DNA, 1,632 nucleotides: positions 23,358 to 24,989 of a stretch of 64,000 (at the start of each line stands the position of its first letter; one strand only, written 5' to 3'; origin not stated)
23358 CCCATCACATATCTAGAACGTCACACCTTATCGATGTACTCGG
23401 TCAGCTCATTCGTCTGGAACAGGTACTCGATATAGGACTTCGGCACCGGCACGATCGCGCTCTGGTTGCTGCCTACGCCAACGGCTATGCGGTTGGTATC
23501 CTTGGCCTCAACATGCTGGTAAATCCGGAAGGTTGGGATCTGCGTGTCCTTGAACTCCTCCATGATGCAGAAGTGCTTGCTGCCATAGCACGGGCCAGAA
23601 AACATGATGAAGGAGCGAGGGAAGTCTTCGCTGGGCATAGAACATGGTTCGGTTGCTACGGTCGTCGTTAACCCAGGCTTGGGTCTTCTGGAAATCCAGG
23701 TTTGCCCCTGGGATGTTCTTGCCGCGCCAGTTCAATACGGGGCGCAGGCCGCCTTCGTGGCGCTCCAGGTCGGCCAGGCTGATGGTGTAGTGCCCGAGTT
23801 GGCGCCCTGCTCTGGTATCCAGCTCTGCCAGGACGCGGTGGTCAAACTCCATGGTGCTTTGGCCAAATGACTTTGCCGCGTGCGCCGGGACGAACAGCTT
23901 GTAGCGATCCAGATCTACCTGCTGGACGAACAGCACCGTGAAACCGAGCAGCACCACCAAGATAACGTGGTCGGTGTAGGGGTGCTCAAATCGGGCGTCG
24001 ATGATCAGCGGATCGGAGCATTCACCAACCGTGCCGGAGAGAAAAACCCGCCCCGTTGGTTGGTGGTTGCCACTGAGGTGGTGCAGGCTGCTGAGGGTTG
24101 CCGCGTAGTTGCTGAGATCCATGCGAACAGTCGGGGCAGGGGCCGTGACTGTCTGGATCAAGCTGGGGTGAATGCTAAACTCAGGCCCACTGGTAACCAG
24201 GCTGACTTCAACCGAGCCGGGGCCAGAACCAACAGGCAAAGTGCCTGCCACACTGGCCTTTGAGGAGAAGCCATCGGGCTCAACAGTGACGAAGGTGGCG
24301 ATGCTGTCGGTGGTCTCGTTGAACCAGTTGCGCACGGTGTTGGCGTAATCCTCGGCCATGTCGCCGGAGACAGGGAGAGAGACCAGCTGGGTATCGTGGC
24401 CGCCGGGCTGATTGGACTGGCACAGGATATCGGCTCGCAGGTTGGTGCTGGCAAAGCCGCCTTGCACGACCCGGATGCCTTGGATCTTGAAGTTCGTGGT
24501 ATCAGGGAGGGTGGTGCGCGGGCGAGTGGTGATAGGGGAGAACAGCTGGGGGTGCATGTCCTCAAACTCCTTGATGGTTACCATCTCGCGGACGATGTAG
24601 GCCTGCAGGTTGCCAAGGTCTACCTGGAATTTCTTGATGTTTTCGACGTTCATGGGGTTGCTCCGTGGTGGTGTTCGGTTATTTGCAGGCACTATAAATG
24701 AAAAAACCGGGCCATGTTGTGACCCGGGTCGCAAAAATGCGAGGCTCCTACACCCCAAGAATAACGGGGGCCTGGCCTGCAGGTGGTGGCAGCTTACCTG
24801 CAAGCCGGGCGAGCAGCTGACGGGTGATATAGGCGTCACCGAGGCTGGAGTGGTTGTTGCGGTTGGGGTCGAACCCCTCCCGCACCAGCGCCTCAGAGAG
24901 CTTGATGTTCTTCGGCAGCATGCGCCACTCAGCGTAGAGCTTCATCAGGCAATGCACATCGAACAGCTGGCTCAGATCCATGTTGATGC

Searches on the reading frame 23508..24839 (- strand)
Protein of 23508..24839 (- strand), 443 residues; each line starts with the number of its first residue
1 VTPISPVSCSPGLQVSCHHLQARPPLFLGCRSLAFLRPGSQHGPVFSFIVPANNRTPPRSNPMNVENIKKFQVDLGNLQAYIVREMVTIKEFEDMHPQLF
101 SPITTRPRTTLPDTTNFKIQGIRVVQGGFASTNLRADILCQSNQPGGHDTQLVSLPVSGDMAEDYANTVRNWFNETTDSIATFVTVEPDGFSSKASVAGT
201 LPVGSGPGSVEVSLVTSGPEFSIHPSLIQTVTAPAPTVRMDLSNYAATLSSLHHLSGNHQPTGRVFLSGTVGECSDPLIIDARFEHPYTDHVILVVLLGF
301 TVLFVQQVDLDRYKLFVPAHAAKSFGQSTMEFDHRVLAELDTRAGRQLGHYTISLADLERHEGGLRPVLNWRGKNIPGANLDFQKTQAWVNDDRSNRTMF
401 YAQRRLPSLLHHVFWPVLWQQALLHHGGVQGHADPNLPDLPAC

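Call 9: search_protein_families(library=phrogs, proteins=[window:23508-24839:-])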
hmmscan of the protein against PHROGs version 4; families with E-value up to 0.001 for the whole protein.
window:23508-24839:- (443 aa): 0 families

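Call 40: find_encoding_contigs(protein=window:23508-24839:-, flank=10000, max_places=1)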
Protein window:23508-24839:- (443 aa): no gene with exactly this product is on record in the collection.

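Call 42: search_protein_families(library=pfam, max_evalue=0.01, proteins=[window:23508-24839:-])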
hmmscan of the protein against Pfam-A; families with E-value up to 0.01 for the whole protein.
window:23508-24839:- (443 aa): 0 families
